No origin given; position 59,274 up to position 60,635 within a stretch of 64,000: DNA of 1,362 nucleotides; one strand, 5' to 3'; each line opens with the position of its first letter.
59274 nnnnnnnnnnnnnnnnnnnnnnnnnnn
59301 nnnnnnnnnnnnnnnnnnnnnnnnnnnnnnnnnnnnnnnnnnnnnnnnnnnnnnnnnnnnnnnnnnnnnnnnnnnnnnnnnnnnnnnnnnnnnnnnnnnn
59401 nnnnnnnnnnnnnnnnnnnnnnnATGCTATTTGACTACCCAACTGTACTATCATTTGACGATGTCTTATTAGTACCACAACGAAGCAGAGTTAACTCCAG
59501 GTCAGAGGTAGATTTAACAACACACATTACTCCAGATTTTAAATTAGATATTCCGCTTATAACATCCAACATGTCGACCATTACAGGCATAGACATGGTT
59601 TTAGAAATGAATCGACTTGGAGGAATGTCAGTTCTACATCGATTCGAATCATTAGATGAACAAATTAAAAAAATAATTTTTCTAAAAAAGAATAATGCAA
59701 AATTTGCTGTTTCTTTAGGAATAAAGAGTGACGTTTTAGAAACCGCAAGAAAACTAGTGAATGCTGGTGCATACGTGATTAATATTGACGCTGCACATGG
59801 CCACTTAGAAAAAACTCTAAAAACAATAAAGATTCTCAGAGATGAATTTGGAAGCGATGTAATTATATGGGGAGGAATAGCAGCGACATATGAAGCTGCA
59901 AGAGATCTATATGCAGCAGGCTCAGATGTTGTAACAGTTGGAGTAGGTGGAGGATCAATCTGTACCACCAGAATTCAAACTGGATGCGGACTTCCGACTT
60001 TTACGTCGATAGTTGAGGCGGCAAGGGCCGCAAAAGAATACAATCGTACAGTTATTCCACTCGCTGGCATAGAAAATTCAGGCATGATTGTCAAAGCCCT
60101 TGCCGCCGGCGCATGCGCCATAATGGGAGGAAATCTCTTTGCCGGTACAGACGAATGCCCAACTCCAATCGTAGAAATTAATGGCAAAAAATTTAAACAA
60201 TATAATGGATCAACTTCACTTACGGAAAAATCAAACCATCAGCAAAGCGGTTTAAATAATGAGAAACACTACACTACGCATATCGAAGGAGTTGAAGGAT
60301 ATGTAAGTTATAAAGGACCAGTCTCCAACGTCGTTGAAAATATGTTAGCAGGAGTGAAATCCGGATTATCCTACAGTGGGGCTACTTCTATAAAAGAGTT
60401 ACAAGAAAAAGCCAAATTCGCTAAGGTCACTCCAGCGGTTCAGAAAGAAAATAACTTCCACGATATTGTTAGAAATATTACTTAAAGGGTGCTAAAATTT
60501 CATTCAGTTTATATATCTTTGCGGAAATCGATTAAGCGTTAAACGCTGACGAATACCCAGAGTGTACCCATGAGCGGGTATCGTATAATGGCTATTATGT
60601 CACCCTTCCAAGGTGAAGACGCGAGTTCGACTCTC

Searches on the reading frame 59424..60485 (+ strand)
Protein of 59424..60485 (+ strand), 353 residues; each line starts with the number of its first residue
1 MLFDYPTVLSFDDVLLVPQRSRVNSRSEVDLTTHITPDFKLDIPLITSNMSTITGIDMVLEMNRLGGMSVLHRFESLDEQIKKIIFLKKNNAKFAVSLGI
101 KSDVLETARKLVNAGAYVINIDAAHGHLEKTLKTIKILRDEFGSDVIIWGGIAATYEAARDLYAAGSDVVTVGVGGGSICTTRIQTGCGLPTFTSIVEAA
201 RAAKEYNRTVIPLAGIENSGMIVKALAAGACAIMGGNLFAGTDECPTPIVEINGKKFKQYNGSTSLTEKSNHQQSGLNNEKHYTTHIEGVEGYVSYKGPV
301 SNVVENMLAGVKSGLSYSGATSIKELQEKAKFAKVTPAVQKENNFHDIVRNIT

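Call 40: search_protein_families(library=pfam, proteins=[window:59424-60485:+], max_evalue=0.001)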
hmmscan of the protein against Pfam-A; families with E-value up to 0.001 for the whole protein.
window:59424-60485:+ (353 aa): 3 families
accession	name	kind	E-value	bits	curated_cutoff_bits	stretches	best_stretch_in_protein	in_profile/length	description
PF00478.31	IMPDH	-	4.3e-96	322.3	25.6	1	9-346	2-345/345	IMP dehydrogenase / GMP reductase domain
PF01070.24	FMN_dh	-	0.00017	21.2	24.9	0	128-239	203-305/350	FMN-dependent dehydrogenase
PF03060.21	NMO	-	0.00053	19.9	28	0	144-280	135-266/331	Nitronate monooxygenase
